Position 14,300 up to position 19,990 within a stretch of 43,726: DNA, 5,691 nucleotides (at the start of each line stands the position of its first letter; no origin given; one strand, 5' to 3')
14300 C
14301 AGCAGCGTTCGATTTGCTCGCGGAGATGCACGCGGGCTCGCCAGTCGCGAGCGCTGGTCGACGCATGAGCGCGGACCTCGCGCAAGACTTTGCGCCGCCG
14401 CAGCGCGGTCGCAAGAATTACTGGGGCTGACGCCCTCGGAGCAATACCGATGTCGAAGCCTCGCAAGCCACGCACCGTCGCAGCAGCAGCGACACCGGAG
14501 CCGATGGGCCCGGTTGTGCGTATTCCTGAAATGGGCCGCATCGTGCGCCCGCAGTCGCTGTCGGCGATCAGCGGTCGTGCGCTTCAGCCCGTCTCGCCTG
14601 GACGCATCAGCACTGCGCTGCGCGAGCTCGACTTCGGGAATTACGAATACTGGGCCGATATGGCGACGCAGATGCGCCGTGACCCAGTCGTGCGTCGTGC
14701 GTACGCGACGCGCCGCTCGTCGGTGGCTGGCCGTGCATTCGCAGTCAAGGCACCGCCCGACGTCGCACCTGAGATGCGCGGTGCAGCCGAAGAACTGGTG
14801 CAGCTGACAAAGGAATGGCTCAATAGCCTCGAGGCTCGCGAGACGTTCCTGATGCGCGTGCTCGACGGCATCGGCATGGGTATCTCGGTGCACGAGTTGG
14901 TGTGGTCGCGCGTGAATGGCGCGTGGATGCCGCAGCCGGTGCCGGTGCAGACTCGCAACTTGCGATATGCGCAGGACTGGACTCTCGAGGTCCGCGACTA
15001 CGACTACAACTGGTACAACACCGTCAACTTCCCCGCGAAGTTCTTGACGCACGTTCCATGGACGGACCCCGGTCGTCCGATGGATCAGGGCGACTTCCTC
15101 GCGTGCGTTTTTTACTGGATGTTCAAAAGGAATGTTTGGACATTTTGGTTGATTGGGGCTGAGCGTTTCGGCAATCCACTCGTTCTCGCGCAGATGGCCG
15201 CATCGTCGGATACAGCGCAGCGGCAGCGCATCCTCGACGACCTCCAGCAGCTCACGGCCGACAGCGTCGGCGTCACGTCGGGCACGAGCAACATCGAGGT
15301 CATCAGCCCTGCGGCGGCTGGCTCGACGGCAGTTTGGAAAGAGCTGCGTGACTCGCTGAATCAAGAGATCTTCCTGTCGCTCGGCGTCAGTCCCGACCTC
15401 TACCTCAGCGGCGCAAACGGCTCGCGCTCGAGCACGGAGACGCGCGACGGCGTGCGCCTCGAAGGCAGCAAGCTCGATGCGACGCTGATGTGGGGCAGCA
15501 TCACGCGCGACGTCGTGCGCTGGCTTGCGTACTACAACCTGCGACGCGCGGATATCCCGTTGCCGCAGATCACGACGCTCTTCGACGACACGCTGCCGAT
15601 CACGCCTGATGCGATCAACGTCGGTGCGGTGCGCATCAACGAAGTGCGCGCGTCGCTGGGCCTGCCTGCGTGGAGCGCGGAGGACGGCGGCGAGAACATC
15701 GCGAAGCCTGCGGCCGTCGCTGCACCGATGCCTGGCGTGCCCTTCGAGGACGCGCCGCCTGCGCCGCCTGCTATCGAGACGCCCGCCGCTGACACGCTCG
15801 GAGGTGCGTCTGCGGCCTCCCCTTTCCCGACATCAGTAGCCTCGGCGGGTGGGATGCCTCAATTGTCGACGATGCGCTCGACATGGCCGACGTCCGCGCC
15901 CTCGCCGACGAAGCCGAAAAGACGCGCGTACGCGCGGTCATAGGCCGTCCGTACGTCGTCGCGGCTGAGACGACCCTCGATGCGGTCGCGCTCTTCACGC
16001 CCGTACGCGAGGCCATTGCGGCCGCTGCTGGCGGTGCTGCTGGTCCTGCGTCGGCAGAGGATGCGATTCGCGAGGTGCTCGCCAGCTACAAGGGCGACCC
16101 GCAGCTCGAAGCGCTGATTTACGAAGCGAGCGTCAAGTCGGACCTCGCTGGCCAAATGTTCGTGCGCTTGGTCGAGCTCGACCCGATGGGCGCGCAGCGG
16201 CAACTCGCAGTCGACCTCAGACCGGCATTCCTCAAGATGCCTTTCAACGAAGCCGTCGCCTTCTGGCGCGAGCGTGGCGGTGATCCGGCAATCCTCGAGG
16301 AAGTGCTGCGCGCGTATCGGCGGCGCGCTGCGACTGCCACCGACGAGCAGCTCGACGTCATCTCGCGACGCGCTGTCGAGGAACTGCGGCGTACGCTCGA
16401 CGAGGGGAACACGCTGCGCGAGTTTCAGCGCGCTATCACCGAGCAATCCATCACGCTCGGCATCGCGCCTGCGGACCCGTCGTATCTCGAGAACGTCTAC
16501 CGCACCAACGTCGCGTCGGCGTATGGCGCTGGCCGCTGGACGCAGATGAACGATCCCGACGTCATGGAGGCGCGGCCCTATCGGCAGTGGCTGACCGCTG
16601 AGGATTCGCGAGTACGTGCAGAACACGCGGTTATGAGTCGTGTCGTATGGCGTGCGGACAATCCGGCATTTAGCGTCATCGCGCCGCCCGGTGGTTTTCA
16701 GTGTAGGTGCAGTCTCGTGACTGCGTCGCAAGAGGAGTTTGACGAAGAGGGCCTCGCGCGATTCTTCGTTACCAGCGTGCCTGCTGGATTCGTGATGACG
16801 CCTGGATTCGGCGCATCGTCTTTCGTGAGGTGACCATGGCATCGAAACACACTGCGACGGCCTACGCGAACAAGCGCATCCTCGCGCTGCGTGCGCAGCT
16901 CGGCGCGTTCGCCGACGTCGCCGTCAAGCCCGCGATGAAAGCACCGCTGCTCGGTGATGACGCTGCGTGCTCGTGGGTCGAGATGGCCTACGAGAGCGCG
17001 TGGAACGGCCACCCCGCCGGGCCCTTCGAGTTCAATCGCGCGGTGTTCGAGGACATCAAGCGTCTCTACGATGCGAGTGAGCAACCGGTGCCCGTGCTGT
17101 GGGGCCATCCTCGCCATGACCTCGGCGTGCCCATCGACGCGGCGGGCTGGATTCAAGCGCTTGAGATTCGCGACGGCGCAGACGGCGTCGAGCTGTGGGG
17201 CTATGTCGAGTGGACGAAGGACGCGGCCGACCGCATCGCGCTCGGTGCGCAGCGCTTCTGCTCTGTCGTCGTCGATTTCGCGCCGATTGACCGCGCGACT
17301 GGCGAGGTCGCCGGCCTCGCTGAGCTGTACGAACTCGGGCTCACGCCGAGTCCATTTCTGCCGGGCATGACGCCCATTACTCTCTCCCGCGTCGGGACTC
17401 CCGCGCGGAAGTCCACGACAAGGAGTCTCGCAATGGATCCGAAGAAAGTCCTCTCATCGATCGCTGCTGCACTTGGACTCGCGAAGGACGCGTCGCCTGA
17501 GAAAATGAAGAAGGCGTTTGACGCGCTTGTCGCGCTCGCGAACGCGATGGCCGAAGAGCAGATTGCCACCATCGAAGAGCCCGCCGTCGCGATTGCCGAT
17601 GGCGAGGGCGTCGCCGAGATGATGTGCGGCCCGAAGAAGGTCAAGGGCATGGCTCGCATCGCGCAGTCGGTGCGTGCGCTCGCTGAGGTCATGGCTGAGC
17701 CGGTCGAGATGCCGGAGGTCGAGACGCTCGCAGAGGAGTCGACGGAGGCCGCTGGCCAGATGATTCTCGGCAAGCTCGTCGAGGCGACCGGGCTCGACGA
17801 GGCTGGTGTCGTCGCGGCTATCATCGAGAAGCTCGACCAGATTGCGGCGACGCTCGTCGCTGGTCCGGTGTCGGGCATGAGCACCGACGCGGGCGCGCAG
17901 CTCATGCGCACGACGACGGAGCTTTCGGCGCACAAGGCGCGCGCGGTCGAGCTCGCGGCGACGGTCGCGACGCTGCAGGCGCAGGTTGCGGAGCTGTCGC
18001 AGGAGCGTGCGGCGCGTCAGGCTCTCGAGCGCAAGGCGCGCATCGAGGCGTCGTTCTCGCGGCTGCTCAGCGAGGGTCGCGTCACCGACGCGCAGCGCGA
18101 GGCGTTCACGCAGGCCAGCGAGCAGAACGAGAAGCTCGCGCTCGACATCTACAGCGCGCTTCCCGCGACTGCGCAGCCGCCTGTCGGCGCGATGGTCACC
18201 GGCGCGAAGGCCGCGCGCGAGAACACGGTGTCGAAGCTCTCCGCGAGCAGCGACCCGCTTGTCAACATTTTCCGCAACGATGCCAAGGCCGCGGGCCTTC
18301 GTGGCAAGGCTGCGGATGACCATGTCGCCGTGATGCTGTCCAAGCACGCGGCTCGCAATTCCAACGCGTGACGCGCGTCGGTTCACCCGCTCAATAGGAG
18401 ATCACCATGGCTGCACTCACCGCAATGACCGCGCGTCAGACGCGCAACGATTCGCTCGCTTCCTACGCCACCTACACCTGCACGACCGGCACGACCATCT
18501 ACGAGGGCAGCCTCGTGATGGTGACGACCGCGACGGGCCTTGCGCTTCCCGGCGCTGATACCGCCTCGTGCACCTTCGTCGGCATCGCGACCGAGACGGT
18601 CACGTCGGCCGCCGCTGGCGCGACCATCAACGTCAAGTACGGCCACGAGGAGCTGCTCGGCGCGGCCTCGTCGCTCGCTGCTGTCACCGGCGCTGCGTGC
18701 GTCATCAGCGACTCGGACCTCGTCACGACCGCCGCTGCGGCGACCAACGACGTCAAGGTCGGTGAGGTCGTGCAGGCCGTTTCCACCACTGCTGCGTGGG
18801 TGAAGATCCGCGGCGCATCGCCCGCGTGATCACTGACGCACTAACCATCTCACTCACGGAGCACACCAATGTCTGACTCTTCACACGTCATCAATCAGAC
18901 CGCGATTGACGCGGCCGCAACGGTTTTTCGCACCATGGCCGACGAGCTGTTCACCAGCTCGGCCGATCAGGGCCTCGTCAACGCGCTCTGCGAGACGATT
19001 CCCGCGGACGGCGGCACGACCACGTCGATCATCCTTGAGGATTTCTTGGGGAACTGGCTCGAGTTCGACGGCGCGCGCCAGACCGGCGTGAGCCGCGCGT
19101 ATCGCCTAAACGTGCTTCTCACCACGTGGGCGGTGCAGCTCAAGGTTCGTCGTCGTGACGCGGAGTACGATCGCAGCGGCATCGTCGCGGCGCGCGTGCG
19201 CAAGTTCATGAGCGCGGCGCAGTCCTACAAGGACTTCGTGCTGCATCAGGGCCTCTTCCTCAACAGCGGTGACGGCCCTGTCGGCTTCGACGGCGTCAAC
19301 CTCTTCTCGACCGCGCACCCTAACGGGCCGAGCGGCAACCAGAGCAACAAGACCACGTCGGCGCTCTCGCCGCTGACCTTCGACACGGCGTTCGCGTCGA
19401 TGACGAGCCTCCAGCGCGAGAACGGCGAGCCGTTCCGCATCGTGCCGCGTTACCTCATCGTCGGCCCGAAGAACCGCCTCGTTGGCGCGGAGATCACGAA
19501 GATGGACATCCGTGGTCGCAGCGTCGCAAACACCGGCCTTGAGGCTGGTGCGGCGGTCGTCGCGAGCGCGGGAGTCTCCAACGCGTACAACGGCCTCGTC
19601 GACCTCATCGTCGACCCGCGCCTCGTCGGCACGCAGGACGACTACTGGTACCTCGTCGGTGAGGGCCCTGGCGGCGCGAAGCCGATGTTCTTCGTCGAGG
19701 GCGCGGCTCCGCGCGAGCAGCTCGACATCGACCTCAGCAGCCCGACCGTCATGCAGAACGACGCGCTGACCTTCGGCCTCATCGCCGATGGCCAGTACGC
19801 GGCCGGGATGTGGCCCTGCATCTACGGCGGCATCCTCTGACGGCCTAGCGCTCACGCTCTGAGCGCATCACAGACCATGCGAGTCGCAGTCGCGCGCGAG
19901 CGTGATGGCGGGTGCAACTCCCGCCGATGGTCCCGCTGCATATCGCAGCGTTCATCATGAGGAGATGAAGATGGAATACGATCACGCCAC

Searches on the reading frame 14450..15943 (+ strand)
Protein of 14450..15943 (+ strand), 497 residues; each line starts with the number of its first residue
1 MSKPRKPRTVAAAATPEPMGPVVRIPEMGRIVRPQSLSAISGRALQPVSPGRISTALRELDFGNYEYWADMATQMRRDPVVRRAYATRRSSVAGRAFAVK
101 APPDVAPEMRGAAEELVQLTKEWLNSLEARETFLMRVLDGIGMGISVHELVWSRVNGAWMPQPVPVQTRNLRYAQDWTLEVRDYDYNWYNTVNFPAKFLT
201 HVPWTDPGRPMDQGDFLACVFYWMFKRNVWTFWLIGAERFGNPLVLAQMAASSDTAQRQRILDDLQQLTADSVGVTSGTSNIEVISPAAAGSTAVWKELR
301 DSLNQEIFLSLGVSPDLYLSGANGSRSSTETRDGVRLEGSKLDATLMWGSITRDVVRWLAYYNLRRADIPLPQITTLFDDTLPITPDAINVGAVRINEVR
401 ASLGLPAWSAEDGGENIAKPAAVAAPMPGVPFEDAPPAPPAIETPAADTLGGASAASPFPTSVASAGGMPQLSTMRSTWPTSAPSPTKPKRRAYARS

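Call 14: search_protein_families(library=pfam, max_evalue=0.01, proteins=[window:14450-15943:+])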
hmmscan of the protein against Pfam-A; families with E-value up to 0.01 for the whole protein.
window:14450-15943:+ (497 aa): 1 family
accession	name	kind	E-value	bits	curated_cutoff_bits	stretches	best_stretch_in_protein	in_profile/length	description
PF06074.18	Portal_Mu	-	7.5e-49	167.3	23.9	1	70-374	2-298/336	Portal protein of Mu bacteriophage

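Call 55: search_dna_similar(query=window:14450-15943:+, collection=phages, mode=protein, max_rows=15)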
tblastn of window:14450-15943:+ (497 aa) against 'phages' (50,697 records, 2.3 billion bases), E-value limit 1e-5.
Records with a match: 136; places in all: 136; records where one place covers at least 80% of the query: 0.
Best place of each record, by identity: <60% 136.
By first word of the organism name: Pseudomonas 104; Rhodovulum 4; Stenotrophomonas 3; Bacteriophage 3; Vibrio 2; Faecalibacterium 2; Ralstonia 2; Ochrobactrum 2; Rhodobacter 2; Burkholderia 2; and 9 more.
By host as written in the record: Pseudomonas aeruginosa 45; - 25; Pseudomonas aeruginosa PA14 16; Vibrio splendidus 12B12 2; Faecalibacterium prausnitzii 2; Rhodovulum sp. P5 2; Pseudomonas aeruginosa PAO1 (ATCC 15692) 2; Ochrobactrum anthropi 2; and 31 more.
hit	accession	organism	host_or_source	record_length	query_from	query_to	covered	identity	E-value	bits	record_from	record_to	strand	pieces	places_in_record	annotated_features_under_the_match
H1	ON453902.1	Clostridium phage Villandry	Enterocloster clostridioformis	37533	26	417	79%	23.3%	5e-14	81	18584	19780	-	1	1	portal protein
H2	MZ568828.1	Shewanella phage vB_SspM_MuM16-2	Shewanella sp. M16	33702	48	417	74%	24.5%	6e-9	65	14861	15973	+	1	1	portal protein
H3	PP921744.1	Stenotrophomonas phage vB_SmaS_QH16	Stenotrophomonas maltophilia 981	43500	12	363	71%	25.1%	9e-6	55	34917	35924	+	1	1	portal protein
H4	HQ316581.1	Vibrio phage martha 12B12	Vibrio splendidus 12B12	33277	48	405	72%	24.2%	5e-6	55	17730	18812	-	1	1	hypothetical protein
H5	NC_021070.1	Vibrio phage martha 12B12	Vibrio splendidus 12B12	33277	48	405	72%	24.2%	5e-6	55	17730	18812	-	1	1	portal protein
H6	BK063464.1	Mushuvirus mushu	Oscillospiraceae sp. ER4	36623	23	394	75%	23.2%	4e-16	88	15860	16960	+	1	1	portal protein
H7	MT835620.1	Bacteriophage sp.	human fecal samples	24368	23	394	75%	23.2%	5e-16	87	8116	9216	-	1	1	record has no annotation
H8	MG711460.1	Faecalibacterium phage FP_Mushu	Faecalibacterium prausnitzii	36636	23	394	75%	23.2%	5e-16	87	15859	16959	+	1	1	portal protein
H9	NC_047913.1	Faecalibacterium phage FP_Mushu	Faecalibacterium prausnitzii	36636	23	394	75%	23.2%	5e-16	87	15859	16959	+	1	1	portal protein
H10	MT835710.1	Bacteriophage sp.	human fecal samples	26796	48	407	72%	23.5%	6e-11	71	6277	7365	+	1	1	record has no annotation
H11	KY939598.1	Alteromonadaceae phage B23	Alteromonadaceae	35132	4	357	71%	23.9%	2e-10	69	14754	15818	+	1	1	hypothetical protein | terminase large subunit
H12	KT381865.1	Pelagibaca phage vB_PeaS-P1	Pelagibaca abyssi JLT2014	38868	41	382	69%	23.2%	2e-11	73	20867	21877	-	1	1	hypothetical protein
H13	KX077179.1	Rhodovulum phage vB_RhkS_P1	Rhodovulum sp. P5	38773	40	374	67%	23.6%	3e-9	66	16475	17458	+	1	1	hypothetical protein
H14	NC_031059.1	Rhodovulum phage vB_RhkS_P1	Rhodovulum sp. P5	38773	40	374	67%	23.6%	3e-9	66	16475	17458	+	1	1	portal protein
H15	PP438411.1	Leptolyngbya phage Lsp-JY19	Leptolyngbya boryana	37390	74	370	60%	26.2%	2e-9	66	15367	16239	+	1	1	hypothetical protein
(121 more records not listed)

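Call 78: find_related_loci(query=window:14450-15943:+, collection=viral_contigs, flank=10000)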
Query window:14450-15943:+ (497 aa) in viral_contigs; peptide patterns used: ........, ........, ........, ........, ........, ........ (x = any residue, [..] = any of these).
49 stretches matched a pattern; 46 encode a relative of the query (tblastn E <= 1e-3); 46 distinct loci.
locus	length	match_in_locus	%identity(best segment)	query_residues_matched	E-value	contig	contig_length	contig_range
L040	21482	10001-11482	95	1-496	0e+0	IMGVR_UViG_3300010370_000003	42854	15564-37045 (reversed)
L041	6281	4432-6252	90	1-496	0e+0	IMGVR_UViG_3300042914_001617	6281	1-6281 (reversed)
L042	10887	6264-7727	86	3-496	0e+0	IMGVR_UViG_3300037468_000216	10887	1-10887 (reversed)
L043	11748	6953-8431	85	1-496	0e+0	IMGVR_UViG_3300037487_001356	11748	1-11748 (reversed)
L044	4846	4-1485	84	1-487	0e+0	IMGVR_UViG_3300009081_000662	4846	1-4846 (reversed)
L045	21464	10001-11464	86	3-496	0e+0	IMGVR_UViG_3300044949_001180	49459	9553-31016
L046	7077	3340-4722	88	3-469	0e+0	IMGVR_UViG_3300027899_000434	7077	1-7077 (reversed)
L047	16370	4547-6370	91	1-496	0e+0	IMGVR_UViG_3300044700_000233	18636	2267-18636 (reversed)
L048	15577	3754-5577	94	1-496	0e+0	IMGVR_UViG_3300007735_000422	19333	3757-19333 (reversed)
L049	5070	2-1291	91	5-431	0e+0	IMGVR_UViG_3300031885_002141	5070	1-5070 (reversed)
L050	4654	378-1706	88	1-443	0e+0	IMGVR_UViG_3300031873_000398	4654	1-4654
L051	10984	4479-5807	88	1-443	0e+0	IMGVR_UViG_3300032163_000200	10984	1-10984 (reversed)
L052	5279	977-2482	82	5-497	0e+0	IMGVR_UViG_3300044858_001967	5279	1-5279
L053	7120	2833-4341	81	5-497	0e+0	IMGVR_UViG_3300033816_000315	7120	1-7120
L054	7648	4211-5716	82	5-497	0e+0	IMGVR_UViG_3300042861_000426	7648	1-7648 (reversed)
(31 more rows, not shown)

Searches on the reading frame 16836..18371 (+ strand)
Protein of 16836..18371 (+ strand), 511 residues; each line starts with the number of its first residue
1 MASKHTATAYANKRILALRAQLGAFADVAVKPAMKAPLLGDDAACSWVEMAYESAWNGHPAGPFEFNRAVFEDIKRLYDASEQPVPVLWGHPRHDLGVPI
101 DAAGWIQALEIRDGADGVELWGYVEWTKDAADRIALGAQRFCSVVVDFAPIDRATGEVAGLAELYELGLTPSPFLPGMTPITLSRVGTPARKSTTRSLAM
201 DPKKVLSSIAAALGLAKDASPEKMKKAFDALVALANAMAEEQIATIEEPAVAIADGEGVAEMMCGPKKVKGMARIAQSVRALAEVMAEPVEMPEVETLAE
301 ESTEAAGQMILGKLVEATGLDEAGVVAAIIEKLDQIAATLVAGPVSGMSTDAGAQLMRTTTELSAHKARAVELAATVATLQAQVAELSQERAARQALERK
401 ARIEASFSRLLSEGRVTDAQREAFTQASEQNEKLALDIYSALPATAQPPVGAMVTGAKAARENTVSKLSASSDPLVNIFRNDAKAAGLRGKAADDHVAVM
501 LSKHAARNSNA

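Call 80: search_protein_families(library=pfam, max_evalue=0.001, proteins=[window:16836-18371:+])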
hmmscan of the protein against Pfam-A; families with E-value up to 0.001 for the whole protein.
window:16836-18371:+ (511 aa): 1 family
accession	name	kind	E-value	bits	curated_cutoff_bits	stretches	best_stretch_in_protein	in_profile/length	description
PF10123.14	Mu-like_Pro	-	7.8e-27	95.1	25.2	1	64-301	22-228/330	Mu-like prophage I protein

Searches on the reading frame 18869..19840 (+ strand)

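Call 80: search_protein_families(library=pfam, max_evalue=0.001, proteins=[window:18869-19840:+])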
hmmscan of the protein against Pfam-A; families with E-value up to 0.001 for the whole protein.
window:18869-19840:+ (323 aa): 1 family
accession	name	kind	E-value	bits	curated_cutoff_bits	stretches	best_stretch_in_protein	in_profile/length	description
PF10124.15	Mu-like_gpT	-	3.6e-13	50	20.1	1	38-164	24-151/289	Mu-like prophage major head subunit gpT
